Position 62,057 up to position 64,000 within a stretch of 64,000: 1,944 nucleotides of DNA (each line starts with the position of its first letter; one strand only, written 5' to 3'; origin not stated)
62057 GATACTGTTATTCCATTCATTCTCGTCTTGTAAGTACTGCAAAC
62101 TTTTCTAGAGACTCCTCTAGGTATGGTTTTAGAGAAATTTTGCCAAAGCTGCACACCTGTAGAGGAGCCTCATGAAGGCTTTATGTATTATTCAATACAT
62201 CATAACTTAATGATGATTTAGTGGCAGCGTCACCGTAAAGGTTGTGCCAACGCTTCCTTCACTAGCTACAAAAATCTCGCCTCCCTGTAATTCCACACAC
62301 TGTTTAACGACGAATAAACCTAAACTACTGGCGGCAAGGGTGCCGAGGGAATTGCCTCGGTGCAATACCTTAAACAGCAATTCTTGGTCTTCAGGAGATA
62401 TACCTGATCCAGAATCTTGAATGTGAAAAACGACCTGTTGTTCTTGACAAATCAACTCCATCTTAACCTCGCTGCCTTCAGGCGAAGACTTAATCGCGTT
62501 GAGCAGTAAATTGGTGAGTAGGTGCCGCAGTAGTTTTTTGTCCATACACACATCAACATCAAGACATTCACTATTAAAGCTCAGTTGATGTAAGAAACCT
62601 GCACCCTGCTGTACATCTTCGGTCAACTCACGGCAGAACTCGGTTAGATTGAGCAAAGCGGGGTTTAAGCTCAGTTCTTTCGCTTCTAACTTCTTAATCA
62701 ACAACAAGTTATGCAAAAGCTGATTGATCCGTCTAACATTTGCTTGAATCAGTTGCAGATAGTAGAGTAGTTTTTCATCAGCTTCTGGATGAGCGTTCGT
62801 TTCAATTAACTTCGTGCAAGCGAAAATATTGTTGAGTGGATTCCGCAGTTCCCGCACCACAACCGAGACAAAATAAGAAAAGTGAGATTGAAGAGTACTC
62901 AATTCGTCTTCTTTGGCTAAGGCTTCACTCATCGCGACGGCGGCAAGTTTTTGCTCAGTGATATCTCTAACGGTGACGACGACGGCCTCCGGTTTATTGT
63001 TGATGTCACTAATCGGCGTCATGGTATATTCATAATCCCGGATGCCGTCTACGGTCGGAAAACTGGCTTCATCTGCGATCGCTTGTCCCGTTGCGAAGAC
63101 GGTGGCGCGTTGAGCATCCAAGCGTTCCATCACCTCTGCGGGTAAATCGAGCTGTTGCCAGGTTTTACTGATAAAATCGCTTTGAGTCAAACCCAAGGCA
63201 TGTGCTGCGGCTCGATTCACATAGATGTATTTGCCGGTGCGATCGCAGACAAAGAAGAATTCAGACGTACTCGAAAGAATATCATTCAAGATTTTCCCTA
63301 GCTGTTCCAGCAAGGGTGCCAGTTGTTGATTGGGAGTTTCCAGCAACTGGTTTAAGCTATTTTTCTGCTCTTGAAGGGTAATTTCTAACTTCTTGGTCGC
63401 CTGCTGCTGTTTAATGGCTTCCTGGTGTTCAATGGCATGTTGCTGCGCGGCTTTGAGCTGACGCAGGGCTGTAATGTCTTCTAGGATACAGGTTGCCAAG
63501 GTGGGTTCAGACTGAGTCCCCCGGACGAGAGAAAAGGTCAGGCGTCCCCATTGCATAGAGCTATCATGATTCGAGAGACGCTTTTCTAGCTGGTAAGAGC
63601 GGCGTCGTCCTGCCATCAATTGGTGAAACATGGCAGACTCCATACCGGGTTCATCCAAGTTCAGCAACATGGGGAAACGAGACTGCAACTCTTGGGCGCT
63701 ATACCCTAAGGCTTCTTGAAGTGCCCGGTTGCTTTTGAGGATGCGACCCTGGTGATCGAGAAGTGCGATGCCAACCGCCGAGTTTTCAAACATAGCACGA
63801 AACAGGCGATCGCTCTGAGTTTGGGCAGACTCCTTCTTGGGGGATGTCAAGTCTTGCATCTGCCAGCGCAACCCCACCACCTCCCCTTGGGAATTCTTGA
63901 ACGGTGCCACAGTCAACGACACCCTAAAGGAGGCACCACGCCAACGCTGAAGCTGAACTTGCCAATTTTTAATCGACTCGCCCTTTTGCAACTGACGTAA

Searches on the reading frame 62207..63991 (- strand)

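Call 8: search_protein_families(library=pfam, proteins=[window:62207-63991:-], max_evalue=0.00001)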
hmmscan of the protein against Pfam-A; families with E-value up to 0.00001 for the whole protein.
window:62207-63991:- (594 aa): 7 families
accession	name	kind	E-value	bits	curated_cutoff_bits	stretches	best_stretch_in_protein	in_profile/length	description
PF08448.16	PAS_4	-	9.9e-31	106.7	23.1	2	239-348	1-109/110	PAS fold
PF02518.31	HATPase_c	-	2.8e-22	79.7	26.4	1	484-592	2-110/111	Histidine kinase-, DNA gyrase B-, and HSP90-like ATPase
PF13426.13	PAS_9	-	7.3e-22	78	27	2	73-175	2-103/103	PAS domain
PF00989.32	PAS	-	6.4e-20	71.7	22.6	2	63-173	2-113/113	PAS fold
PF13188.13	PAS_8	-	2e-13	50.2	21.8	1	63-111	2-52/65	PAS domain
PF00512.31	HisKA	-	1.8e-09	37.9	26.9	1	373-437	4-65/66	His Kinase A (phospho-acceptor) domain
PF08447.18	PAS_3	-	5.4e-09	36.6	25.6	0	256-340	2-88/89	PAS fold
